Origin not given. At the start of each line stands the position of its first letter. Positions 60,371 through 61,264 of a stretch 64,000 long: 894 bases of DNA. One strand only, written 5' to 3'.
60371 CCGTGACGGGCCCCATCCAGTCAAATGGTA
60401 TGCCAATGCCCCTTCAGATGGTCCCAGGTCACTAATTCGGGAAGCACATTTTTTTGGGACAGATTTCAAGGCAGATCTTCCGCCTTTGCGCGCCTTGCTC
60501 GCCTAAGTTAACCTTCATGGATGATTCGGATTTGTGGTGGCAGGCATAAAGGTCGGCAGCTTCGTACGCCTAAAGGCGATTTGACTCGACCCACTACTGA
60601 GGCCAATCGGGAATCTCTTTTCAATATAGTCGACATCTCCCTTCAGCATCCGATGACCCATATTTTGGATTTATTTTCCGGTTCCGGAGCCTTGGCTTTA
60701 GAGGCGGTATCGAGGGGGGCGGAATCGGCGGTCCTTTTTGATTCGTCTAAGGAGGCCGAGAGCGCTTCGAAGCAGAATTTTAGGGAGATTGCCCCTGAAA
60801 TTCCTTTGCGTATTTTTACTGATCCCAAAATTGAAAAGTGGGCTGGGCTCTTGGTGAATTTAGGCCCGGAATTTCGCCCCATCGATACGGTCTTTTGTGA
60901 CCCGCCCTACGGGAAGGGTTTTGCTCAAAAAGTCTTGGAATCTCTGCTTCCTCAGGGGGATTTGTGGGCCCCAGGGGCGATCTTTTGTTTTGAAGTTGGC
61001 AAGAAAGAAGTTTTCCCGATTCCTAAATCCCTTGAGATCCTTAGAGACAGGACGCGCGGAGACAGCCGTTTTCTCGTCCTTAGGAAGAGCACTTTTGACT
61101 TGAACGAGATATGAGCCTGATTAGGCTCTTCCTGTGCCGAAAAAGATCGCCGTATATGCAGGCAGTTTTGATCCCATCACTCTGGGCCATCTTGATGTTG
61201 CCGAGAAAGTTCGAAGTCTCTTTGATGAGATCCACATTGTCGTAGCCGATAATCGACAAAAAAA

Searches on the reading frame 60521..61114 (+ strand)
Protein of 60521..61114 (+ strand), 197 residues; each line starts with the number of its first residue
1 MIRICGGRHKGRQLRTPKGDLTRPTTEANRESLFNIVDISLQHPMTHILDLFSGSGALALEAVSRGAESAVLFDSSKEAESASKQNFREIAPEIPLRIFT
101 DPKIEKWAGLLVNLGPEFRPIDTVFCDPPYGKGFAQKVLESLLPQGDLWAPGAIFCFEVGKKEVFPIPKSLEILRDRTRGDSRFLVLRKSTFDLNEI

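Call 3: search_protein_families(library=pfam, proteins=[window:60521-61114:+], max_evalue=0.01)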
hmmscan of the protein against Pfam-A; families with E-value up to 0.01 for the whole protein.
window:60521-61114:+ (197 aa): 6 families
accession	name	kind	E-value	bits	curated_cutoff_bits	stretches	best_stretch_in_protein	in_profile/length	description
PF03602.21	Cons_hypoth95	-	4.6e-37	127.9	24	1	2-186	1-180/182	Conserved hypothetical protein 95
PF01170.24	UPF0020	-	9.2e-05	22.7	22.3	0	36-70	20-54/197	RMKL-like, methyltransferase domain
PF06325.19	PrmA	-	0.0026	17.7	22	1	42-88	159-205/296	Ribosomal protein L11 methyltransferase (PrmA)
PF05175.20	MTS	-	0.0038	17.3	23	1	45-134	32-112/170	Methyltransferase small domain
PF01555.25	N6_N4_Mtase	-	0.0051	17.2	26.7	0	26-83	164-219/221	DNA methylase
PF02086.21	MethyltransfD12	-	0.0083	16.3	22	0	45-78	21-53/253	D12 class N6 adenine-specific DNA methyltransferase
